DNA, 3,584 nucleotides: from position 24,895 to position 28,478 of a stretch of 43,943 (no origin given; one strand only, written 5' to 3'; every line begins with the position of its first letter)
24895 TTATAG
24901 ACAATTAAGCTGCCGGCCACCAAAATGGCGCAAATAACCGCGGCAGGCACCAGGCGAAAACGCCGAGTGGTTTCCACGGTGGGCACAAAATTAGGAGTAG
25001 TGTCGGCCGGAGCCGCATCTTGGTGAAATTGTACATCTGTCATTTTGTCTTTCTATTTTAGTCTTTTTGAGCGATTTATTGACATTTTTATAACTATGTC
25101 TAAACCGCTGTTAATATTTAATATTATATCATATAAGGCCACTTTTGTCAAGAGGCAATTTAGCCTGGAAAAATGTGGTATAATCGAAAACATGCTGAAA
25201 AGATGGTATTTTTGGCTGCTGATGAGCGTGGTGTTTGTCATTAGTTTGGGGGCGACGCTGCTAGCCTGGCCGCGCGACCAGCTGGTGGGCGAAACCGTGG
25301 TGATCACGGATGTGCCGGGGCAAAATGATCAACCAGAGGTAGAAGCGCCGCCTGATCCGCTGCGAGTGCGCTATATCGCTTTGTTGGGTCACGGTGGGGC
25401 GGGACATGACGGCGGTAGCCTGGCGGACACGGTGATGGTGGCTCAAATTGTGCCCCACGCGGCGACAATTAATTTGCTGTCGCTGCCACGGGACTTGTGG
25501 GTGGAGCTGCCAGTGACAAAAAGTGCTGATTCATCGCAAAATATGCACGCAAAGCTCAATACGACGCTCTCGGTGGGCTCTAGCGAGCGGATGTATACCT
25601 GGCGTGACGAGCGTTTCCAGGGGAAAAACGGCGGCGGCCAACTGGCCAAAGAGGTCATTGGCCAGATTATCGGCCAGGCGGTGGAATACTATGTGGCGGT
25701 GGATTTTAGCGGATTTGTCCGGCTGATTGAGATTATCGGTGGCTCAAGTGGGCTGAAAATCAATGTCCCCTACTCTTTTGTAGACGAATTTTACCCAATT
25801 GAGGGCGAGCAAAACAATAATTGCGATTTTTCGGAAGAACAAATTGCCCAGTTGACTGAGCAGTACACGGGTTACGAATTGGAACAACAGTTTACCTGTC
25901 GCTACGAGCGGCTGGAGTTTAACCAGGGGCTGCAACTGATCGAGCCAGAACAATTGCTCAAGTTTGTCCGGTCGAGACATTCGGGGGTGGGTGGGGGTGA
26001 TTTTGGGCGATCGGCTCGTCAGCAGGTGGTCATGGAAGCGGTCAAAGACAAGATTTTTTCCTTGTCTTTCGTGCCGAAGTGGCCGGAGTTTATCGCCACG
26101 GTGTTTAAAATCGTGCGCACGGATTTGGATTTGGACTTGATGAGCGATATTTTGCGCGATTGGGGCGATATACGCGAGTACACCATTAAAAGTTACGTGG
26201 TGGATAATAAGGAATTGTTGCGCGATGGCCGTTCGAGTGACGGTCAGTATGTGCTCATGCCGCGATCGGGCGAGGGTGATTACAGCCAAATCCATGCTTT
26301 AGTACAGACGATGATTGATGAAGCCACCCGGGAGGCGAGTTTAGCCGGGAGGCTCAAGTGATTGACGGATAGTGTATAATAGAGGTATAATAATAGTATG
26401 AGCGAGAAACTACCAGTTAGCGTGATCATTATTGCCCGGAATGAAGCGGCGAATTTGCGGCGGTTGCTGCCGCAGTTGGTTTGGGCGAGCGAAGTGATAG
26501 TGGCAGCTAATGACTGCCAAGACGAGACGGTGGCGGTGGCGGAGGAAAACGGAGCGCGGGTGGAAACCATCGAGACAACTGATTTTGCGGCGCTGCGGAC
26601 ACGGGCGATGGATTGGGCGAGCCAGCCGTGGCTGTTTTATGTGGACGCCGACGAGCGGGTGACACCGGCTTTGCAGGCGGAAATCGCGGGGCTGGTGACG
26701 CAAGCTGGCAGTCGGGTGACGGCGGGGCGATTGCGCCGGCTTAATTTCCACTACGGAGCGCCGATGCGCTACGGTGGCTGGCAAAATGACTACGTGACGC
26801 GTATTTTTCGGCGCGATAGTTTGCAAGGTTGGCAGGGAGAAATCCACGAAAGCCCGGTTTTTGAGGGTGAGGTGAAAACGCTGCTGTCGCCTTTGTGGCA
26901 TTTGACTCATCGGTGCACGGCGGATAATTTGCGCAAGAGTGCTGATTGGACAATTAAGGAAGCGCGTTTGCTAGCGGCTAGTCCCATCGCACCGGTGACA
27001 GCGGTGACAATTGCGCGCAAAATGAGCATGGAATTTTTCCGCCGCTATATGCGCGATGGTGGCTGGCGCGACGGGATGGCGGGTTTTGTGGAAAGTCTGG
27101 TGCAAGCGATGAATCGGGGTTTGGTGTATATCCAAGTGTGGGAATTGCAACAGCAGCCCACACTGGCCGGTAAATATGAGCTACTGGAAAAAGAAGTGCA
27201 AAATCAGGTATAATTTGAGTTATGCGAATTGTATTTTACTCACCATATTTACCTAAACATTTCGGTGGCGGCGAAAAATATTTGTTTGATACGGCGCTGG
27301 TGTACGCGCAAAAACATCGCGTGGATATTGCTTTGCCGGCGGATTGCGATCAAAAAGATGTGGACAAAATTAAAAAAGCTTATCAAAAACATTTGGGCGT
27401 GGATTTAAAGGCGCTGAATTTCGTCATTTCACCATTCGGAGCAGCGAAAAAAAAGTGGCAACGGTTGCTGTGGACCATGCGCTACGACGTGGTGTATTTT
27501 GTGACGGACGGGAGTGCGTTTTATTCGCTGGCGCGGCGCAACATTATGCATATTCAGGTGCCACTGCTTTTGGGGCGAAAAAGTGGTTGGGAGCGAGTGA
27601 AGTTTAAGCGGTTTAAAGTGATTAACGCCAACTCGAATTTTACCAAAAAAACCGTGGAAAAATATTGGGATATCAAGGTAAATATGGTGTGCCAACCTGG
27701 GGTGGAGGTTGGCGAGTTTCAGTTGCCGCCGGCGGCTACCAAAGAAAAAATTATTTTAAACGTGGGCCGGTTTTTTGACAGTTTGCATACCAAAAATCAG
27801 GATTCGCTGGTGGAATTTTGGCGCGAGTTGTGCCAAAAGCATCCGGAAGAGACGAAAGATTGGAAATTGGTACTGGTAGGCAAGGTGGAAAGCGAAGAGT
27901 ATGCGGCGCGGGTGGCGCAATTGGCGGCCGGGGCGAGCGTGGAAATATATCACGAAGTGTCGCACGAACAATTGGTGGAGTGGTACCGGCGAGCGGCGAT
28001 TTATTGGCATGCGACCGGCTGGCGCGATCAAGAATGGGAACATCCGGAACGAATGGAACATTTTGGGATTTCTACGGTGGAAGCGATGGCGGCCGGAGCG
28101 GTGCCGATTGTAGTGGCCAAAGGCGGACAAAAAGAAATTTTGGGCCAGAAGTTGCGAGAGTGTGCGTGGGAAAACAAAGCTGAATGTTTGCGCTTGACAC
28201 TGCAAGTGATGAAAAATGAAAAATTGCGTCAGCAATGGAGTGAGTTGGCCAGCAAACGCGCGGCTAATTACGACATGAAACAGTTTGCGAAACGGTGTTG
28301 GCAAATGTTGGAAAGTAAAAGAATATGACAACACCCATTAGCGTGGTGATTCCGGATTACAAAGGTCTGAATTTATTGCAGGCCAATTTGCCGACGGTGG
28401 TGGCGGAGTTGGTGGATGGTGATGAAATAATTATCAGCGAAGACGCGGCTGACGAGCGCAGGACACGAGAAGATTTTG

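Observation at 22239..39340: Strand-specific, over-represented 14-mer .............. that ignores reading frame and gene strand, spaced about 2.5-2.7 kb apart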

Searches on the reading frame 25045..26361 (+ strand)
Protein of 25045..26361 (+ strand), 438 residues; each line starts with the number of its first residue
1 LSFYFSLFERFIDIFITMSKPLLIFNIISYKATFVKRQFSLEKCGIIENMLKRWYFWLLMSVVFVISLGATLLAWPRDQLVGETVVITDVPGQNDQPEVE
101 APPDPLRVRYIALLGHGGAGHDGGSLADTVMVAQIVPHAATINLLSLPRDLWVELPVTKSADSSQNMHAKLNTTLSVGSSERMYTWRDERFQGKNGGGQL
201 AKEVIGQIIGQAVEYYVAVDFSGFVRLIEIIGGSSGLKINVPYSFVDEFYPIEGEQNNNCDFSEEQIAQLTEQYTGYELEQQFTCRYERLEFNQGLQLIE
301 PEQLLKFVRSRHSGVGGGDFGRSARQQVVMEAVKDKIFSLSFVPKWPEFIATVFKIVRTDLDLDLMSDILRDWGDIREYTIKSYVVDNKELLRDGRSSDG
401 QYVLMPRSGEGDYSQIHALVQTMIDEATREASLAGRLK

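Call 6: search_protein_families(library=ncbifam, proteins=[window:25045-26361:+])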
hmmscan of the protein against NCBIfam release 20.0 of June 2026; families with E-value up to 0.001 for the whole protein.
window:25045-26361:+ (438 aa): 4 families
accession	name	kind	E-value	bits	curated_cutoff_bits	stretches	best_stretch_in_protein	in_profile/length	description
TIGR00350.1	lytR_cpsA_psr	domain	2.9e-21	76.3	62.3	2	127-247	3-98/152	LCP family glycopolymer transferase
NF006897.1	PRK09379.1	equivalog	5e-20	71.9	441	1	271-380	153-261/298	polyisoprenyl-teichoic acid--peptidoglycan teichoic acid transferase TagU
NF047591.1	ligase_LytR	equivalog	7.7e-15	55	450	1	293-365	192-263/336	glycopolymer--peptidoglycan transferase LytR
NF051849.1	LCP_trans_Cps2A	equivalog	1.1e-13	51.2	650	1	280-386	329-435/477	LCP family glycopolymer transferase CpsA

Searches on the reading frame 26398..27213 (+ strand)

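Call 6: search_protein_families(library=ncbifam, proteins=[window:26398-27213:+])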
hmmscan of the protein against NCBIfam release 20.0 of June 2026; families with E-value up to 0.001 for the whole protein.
window:26398-27213:+ (271 aa): 3 families
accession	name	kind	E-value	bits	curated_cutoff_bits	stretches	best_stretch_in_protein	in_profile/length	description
TIGR04283.1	glyco_like_mftF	equivalog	1.8e-08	34.3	182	1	7-108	1-105/221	TIGR04283 family arsenosugar biosynthesis glycosyltransferase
TIGR04182.1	glyco_TIGR04182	equivalog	0.00023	20.6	325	1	7-112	2-110/293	S-layer glycoprotein N-glycosyltransferase AglJ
NF041875.1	EPS_EpsD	equivalog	0.00037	20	370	1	7-137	1-140/325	exopolysaccharide biosynthesis glycosyltransferase EpsD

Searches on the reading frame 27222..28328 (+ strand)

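Call 6: search_protein_families(library=ncbifam, proteins=[window:27222-28328:+])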
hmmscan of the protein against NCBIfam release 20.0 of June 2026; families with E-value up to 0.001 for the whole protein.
window:27222-28328:+ (368 aa): 5 families
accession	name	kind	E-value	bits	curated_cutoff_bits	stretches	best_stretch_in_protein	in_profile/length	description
NF038229.1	Glyco4_Geo_Pelo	equivalog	4.9e-05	22.5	400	1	191-361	174-331/338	GPMC system family 4 glycosyltransferase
NF041010.1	glycosy_Agl16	equivalog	5.2e-05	22.3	575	1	125-364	128-349/352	glycosylation protein Agl16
TIGR03999.1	thiol_BshA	equivalog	0.00019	20.5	273.7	1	277-357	281-364/375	N-acetyl-alpha-D-glucosaminyl L-malate synthase BshA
NF038298.1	EPS_HpsO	equivalog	0.00026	19.9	575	1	210-359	227-380/388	hormogonium polysaccharide biosynthesis glycosyltransferase HpsO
TIGR03449.1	mycothiol_MshA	equivalog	0.00032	19.7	462.5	1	173-306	218-340/406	D-inositol-3-phosphate glycosyltransferase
